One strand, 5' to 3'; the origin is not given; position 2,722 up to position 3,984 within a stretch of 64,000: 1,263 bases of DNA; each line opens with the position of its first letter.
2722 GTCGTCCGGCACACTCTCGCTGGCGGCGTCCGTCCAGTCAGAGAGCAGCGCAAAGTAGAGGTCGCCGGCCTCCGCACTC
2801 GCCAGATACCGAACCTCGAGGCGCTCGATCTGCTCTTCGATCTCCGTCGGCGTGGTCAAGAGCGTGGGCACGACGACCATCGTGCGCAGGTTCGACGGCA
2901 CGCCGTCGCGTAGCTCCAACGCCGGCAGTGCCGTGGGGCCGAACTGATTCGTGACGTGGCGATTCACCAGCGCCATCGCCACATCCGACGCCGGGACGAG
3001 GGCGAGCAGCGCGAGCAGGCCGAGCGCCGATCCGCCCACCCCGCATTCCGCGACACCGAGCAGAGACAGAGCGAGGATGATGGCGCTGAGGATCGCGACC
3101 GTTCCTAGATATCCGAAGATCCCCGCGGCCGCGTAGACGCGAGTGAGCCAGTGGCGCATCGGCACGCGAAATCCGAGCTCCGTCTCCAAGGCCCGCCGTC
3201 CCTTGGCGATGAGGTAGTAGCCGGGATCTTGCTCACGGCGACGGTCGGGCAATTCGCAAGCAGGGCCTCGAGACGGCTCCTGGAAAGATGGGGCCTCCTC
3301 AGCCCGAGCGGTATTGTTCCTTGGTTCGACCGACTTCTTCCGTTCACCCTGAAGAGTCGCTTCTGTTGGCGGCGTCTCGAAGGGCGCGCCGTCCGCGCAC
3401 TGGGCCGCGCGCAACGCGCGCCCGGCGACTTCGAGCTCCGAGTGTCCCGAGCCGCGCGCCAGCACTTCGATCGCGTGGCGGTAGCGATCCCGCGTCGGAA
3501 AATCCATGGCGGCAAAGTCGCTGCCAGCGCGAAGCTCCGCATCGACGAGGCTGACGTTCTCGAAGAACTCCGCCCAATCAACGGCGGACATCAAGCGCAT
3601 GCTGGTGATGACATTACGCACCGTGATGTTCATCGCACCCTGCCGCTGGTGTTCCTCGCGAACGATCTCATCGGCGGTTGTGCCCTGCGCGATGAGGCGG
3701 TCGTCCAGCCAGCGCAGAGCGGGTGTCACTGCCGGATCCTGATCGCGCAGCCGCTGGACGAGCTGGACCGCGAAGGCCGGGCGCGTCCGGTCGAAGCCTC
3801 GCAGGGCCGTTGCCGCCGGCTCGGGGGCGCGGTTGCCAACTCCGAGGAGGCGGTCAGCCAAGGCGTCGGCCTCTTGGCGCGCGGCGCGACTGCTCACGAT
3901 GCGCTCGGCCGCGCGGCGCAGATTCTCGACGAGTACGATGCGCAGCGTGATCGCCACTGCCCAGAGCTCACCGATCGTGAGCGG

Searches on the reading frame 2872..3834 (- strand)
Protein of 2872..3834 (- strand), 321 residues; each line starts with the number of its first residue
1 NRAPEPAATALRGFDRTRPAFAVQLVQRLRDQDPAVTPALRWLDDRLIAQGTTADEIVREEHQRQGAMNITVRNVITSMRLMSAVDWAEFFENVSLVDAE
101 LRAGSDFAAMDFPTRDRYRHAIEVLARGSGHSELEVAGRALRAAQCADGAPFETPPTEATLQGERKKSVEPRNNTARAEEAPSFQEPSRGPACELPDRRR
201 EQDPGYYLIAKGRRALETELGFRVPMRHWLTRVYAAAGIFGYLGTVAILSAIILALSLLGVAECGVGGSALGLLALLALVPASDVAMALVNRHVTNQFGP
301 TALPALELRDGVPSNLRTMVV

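Call 88: predict_structure(alignment_id=A5)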
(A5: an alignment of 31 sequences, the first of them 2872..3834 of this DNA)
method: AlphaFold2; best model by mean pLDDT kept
length: 321 residues; sequences in the alignment: 31
mean_pLDDT: 74.2   pTM: 0.46
mean pLDDT of the five models: 74.2, 70.6, 67.8, 67.0, 66.7
residues with pLDDT >= 90: 52; 70-90: 156; 50-70: 77; < 50: 36
segments of 3 or more residues with pLDDT < 50: 172-174, 176-180, 189-197, 304-312, 316-321
pLDDT, mean of each block of 10 residues (from residue 1): 63 69 72 75 85 85 75 71 76 85 88 86 88 93 82 64 56 48 51 49 65 74 73 78 88 92 93 91 88 78 50 48 39
secondary structure, 60 per line:
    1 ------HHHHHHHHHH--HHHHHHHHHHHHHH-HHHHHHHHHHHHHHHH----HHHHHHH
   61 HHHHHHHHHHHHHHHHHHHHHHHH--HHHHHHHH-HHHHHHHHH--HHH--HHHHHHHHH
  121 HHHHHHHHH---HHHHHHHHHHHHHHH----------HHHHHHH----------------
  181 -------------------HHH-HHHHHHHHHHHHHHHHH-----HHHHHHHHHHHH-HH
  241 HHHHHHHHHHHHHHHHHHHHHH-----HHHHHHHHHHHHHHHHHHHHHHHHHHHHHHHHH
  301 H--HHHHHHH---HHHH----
elements in order: H7-16 H19-32 H34-49 H54-84 H87-94 H96-104 H112-129 H133-147 H158-164 H204-220 H226-237 H239-262 H268-301 H304-310 H314-317
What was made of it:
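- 3263..3385 (+): Copy 2, the 123-nt core. The model orientation is on the + strand, so it is inverted relative to copy 1. It is read by the minus-strand gene as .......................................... (residues 349-389). Its hairpins have decayed. AlphaFold models it mostly as coil with pLDDT 48-64 (call 88).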
